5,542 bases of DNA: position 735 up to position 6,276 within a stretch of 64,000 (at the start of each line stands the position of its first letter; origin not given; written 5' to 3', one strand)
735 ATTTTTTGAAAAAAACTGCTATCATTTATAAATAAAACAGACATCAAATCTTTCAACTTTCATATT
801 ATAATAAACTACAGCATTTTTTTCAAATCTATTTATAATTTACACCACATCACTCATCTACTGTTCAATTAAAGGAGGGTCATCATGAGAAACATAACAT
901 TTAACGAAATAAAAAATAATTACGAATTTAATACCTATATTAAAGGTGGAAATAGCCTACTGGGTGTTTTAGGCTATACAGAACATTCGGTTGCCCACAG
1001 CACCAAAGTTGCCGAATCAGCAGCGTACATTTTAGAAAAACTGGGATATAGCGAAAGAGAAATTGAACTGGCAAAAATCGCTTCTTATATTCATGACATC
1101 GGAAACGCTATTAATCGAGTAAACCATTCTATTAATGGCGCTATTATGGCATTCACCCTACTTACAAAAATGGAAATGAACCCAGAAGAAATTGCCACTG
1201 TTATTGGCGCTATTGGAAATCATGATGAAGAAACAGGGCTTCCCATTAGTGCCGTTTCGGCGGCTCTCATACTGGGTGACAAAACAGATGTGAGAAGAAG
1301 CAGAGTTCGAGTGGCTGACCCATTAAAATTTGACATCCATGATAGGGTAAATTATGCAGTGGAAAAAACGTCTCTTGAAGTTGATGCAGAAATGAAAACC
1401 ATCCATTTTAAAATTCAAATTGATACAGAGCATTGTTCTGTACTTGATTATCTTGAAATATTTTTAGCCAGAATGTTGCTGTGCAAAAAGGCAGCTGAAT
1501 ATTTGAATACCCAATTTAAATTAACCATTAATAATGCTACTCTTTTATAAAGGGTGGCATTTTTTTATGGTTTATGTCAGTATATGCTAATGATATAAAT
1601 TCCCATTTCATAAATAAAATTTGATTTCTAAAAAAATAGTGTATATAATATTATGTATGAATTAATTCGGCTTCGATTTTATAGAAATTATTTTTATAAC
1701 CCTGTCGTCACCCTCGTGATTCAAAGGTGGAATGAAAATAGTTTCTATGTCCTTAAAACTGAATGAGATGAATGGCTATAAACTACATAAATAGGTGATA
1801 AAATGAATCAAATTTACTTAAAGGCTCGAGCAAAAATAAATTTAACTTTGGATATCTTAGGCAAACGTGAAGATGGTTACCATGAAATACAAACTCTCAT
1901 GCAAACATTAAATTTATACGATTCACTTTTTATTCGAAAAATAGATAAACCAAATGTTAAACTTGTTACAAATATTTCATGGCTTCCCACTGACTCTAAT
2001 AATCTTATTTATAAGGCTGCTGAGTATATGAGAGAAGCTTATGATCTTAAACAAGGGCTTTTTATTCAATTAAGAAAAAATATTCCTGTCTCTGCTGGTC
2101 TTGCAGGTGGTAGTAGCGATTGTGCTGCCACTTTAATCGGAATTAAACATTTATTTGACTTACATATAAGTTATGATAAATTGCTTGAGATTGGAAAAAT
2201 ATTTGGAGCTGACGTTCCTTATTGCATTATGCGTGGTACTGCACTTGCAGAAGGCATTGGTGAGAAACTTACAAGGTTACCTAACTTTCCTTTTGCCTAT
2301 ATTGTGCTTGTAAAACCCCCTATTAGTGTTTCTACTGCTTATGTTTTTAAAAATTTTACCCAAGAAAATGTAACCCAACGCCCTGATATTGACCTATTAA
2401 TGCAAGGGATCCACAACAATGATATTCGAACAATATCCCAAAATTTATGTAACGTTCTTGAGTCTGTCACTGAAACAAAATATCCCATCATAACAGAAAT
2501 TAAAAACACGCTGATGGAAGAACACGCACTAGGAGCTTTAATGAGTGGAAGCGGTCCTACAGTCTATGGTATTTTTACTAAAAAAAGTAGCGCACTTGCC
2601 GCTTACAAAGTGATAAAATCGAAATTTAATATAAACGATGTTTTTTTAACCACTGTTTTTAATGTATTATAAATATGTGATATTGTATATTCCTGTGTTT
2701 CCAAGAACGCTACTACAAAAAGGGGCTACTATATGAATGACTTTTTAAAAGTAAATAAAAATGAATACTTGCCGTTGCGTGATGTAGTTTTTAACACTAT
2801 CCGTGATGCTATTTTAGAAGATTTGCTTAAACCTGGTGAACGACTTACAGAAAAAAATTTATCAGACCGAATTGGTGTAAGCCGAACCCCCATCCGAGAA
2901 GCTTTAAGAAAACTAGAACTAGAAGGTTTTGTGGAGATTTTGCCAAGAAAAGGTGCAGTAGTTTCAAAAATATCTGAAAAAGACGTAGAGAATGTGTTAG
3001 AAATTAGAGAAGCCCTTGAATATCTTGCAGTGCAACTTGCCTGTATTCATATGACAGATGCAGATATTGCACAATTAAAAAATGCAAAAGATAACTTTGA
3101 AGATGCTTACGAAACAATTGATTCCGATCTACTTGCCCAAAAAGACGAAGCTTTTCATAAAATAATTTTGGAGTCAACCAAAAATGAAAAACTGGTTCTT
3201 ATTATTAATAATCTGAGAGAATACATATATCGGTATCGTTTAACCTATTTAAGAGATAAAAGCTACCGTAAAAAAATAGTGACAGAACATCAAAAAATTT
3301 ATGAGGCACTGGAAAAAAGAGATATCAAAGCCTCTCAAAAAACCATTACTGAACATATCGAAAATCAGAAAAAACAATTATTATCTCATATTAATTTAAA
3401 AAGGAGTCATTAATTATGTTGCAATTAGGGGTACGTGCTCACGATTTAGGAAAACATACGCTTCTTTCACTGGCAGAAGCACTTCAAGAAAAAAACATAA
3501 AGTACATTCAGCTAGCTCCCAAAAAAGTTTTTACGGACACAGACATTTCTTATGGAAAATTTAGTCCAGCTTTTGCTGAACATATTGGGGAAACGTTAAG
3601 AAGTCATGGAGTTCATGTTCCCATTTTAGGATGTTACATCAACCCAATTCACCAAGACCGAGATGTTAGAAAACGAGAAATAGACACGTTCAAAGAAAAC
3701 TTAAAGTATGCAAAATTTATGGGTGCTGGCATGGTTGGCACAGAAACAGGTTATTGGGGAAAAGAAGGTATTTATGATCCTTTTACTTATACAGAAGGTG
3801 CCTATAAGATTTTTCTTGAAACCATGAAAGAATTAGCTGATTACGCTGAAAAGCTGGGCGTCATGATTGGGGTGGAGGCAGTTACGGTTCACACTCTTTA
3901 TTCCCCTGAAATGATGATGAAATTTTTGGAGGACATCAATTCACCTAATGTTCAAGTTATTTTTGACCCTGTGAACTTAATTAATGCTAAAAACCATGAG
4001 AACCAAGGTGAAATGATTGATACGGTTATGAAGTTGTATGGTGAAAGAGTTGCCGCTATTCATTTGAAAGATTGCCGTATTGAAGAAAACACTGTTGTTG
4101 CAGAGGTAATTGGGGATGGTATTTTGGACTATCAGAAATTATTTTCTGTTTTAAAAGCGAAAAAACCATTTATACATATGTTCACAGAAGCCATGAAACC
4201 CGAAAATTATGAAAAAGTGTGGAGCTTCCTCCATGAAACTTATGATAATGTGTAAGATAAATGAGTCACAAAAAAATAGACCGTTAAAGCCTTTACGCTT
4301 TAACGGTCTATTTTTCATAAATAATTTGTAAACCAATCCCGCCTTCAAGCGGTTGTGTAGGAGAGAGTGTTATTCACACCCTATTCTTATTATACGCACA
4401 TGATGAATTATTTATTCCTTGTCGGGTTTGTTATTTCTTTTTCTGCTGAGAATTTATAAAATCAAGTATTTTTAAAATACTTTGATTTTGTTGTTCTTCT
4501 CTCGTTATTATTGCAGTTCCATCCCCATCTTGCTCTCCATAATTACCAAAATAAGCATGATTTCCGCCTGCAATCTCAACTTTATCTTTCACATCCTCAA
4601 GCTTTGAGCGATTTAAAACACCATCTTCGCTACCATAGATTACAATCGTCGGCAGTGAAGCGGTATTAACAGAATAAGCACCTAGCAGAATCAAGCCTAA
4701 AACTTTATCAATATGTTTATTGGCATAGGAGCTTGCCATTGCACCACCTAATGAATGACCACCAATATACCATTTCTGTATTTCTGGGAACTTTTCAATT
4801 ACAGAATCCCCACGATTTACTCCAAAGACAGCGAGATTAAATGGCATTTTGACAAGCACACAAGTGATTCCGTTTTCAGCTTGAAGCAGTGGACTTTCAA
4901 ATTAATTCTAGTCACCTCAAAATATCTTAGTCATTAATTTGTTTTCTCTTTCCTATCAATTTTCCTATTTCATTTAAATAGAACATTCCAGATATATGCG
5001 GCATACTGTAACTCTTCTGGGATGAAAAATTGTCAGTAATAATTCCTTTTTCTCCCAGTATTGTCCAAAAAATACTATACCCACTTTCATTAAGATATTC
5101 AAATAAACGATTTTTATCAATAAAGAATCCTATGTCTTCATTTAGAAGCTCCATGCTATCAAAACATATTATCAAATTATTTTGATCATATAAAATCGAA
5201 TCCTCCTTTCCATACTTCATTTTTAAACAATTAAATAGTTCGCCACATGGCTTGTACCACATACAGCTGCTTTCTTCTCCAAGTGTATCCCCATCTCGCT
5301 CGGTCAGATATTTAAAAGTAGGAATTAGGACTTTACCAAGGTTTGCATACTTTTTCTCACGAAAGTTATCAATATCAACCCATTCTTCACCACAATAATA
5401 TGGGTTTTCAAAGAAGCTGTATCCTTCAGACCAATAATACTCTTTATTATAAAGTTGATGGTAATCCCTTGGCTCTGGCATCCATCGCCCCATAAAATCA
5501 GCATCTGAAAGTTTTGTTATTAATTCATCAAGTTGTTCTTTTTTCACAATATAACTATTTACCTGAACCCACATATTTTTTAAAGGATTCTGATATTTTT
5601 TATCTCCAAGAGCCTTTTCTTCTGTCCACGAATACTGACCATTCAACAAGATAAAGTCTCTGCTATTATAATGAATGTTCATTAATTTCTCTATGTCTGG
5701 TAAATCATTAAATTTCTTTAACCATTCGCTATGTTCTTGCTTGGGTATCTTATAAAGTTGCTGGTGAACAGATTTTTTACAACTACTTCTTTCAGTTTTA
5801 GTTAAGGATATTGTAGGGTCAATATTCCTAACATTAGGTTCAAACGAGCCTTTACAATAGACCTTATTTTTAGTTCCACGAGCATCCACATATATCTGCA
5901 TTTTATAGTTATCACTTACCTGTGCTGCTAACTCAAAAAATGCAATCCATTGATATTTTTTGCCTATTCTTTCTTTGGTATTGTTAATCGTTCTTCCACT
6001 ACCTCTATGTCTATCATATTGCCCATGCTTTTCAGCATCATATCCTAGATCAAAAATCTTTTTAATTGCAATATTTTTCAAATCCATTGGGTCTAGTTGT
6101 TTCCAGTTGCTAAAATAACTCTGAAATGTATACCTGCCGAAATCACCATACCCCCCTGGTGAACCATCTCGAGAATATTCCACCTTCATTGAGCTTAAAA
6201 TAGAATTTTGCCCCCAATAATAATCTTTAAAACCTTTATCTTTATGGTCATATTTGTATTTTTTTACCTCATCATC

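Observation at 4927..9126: Giant stand-alone STAND/NACHT-like NTPase: candidate undescribed single-gene NLR-type immune sensor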

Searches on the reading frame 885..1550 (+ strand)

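Call 17: search_protein_families(library=pfam, proteins=[window:885-1550:+], max_evalue=0.1)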
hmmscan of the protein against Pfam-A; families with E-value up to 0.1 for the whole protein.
window:885-1550:+ (221 aa): 2 families
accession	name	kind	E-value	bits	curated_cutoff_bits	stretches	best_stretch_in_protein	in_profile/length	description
PF01966.28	HD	-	5.2e-07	30.4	22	1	37-116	3-88/116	HD domain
PF24391.1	HD-CE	-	0.0013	18.9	27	1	30-79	3-55/263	HD-CE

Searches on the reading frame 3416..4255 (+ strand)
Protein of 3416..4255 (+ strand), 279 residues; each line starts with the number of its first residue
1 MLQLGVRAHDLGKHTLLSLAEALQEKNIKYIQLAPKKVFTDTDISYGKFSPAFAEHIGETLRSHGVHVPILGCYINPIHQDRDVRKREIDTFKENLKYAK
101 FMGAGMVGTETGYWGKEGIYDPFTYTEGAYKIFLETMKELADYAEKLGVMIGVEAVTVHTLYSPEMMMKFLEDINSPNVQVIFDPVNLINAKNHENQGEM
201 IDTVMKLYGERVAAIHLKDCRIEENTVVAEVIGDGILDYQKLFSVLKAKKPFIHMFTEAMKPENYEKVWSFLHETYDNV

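Call 17: search_protein_families(library=pfam, proteins=[window:3416-4255:+], max_evalue=0.1)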
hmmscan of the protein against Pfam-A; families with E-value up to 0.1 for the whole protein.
window:3416-4255:+ (279 aa): 1 family
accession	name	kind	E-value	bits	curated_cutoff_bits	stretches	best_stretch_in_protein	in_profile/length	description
PF01261.30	AP_endonuc_2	-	4.5e-32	112.1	31.1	1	27-250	8-220/249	Xylose isomerase-like TIM barrel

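Call 34: find_related_loci(query=window:3416-4252:+, collection=genome_contigs, flank=10000)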
Query window:3416-4252:+ (279 aa) in genome_contigs; peptide patterns used: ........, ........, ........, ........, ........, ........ (x = any residue, [..] = any of these).
61 stretches matched a pattern; 1 encode a relative of the query (tblastn E <= 1e-3); 1 distinct loci.
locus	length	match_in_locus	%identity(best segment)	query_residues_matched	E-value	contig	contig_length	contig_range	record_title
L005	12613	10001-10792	40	2-268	2e-65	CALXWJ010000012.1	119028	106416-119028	MAG: uncultured Clostridia bacterium isolate E0_DP__bin142 genome assembly, contig: E0_DP__k127_888878, whole genome sho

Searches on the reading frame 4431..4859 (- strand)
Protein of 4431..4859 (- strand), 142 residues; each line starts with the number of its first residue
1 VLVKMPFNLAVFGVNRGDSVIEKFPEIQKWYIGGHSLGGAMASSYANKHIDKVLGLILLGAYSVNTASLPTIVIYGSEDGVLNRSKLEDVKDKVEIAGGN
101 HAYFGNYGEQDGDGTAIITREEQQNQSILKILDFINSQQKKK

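Call 17: search_protein_families(library=pfam, proteins=[window:4431-4859:-], max_evalue=0.1)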
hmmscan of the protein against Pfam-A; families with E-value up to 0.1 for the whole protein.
window:4431-4859:- (142 aa): 5 families
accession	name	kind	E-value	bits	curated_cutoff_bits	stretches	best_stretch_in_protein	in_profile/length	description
PF12695.13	Abhydrolase_5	-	7.4e-39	133.6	27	1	2-125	31-164/164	Alpha/beta hydrolase family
PF12146.15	Hydrolase_4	-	1.3e-07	31.6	27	1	21-61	70-109/239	Serine aminopeptidase, S33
PF00561.26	Abhydrolase_1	-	8.9e-07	29.2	25.8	1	27-64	68-103/245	alpha/beta hydrolase fold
PF20408.4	Abhydrolase_11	-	0.00011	22.4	27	1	19-60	66-106/193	Alpha/beta hydrolase domain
PF01764.32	Lipase_3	-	0.002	18.5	22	1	20-46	56-81/140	Lipase (class 3)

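Call 51: search_protein_families(library=padloc, proteins=[window:4431-4859:-], max_evalue=0.1)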
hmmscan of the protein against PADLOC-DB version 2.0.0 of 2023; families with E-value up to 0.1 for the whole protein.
window:4431-4859:- (142 aa): 0 families

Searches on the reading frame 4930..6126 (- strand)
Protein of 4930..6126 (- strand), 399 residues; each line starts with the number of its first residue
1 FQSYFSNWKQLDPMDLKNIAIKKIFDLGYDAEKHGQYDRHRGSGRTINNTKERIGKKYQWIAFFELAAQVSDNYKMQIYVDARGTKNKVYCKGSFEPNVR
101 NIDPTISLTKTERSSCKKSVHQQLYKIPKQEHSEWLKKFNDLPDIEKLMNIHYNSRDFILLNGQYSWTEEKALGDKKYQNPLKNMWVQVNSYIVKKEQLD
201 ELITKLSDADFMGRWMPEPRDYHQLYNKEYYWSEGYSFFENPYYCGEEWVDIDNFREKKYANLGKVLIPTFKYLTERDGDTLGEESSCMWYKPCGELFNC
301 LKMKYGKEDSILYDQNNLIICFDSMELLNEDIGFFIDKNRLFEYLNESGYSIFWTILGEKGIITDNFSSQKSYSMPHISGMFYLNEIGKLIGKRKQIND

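Call 17: search_protein_families(library=pfam, proteins=[window:4930-6126:-], max_evalue=0.1)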
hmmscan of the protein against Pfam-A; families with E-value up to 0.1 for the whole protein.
window:4930-6126:- (399 aa): 0 families

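Call 46: search_solved_structures(query=window:4930-6126:-, max_evalue=0.001, show_alignments=1)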
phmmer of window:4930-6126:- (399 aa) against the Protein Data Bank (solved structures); distinct sequences matched with E-value up to 0.001: 1.
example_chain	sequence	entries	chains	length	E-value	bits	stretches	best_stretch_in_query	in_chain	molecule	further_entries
9o4e_A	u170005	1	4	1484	3.6e-62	213.8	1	18-395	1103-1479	AVAST type 2 anti-phage system protein Avs2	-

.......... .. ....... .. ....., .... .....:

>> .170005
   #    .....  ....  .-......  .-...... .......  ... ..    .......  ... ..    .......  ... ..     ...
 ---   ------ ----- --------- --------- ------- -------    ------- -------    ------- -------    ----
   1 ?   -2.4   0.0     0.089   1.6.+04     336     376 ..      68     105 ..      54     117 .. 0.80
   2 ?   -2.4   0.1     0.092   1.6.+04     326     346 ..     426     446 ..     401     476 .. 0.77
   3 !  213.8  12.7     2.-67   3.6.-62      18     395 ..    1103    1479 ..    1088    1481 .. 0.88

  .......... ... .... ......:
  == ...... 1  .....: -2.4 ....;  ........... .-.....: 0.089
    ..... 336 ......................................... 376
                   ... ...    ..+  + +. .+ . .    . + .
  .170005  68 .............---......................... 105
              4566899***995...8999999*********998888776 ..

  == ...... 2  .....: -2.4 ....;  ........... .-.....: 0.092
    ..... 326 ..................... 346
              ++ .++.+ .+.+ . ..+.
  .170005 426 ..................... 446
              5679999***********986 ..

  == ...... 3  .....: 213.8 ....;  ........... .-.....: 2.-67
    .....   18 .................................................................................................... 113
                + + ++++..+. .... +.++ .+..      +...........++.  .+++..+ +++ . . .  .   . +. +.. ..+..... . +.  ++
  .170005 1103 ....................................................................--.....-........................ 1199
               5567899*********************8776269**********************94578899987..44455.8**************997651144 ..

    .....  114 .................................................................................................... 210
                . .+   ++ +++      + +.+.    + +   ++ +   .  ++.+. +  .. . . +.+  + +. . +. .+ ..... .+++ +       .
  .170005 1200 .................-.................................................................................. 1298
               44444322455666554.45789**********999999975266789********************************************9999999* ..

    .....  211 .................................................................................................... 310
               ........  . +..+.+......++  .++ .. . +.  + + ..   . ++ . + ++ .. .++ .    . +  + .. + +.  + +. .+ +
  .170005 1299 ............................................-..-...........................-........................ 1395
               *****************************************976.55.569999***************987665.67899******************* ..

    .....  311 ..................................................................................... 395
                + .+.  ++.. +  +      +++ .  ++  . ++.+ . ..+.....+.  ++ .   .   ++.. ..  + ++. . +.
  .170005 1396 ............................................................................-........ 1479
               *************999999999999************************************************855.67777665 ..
